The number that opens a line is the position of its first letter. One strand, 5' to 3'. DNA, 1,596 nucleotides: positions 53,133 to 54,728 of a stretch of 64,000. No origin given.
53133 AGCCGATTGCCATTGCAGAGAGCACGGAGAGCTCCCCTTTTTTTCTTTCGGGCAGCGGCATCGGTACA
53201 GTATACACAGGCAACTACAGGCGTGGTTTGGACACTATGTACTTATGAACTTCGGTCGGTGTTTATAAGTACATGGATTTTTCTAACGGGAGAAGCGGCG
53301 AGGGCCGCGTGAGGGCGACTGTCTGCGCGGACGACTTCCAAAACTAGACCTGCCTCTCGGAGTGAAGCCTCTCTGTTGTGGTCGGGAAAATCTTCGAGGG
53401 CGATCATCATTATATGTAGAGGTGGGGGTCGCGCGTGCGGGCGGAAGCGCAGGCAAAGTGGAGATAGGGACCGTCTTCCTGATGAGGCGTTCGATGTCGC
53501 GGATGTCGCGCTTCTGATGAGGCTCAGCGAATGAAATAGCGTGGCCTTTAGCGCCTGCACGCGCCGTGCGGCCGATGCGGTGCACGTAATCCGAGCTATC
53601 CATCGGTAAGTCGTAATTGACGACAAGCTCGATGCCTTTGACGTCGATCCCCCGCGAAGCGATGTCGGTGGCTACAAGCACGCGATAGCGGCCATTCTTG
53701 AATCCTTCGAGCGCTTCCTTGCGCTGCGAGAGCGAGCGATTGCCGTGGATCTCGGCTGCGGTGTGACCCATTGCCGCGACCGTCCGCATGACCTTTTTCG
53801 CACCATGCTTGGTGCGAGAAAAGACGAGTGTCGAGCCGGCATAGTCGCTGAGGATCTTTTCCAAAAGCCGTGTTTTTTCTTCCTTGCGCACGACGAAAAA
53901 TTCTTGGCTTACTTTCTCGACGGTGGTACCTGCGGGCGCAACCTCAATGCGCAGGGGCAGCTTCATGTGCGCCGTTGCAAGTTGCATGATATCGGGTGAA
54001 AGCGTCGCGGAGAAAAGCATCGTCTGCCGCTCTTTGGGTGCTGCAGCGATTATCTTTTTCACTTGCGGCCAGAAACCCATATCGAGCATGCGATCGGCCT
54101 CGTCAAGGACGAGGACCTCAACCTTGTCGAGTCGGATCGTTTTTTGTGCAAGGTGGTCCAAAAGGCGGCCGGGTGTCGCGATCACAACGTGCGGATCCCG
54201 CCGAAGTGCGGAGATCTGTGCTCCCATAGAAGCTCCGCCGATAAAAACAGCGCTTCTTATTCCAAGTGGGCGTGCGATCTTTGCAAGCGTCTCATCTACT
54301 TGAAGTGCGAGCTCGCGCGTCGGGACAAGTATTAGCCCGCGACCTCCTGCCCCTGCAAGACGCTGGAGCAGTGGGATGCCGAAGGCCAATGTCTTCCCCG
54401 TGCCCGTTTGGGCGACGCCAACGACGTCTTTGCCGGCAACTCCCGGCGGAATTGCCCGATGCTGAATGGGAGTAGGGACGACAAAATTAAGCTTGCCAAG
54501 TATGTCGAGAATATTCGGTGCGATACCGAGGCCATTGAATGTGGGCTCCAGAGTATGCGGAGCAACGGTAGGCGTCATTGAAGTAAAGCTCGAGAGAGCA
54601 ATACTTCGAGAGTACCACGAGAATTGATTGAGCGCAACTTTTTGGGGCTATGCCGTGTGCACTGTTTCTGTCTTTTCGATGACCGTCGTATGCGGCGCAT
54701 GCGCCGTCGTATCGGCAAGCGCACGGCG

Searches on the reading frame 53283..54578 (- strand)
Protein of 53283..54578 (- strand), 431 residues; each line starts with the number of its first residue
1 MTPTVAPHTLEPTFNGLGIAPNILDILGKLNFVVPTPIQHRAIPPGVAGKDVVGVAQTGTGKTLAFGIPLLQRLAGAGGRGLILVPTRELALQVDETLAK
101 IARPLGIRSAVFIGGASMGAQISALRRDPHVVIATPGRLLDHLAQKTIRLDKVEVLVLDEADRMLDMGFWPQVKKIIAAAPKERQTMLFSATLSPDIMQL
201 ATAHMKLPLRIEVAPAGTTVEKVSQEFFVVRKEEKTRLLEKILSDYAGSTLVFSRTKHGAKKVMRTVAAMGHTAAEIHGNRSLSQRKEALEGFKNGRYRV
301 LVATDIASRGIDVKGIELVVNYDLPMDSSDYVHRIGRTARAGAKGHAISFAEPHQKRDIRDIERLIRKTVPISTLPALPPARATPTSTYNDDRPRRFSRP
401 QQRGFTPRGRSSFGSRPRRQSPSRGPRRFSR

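Call 15: find_encoding_contigs(protein=window:53283-54578:-, flank=10000, max_places=2)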
Protein window:53283-54578:- (431 aa): 12 contigs read that carry it; 2 places shown.
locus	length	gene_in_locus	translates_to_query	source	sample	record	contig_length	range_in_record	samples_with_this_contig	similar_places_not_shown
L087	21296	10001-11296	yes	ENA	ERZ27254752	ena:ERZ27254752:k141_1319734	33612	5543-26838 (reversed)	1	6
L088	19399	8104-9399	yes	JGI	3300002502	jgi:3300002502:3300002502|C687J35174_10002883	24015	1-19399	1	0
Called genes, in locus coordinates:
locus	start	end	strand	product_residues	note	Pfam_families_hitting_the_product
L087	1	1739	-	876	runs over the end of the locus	PF01841:Transglut_core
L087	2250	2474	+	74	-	-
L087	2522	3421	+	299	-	PF03462:PCRF, PF00472:RF-1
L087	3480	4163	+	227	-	PF00005:ABC_tran, PF13304:AAA_21 (faint)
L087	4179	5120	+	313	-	PF18075:FtsX_ECD, PF02687:FtsX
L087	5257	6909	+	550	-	PF06418:CTP_synth_N, PF00117:GATase, PF07722:Peptidase_C26 (faint)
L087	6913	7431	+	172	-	-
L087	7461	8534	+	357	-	PF00478:IMPDH, PF00977:His_biosynth (weak), PF03060:NMO, PF01070:FMN_dh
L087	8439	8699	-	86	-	-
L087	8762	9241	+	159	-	-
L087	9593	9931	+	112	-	PF06305:LapA_dom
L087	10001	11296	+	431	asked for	PF00270:DEAD, PF04851:ResIII (weak), PF00271:Helicase_C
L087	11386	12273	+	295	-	PF00892:EamA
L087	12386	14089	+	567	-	PF01471:PG_binding_1, PF01833:TIG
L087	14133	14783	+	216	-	PF02698:DUF218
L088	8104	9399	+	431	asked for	PF00270:DEAD, PF04851:ResIII (weak), PF00271:Helicase_C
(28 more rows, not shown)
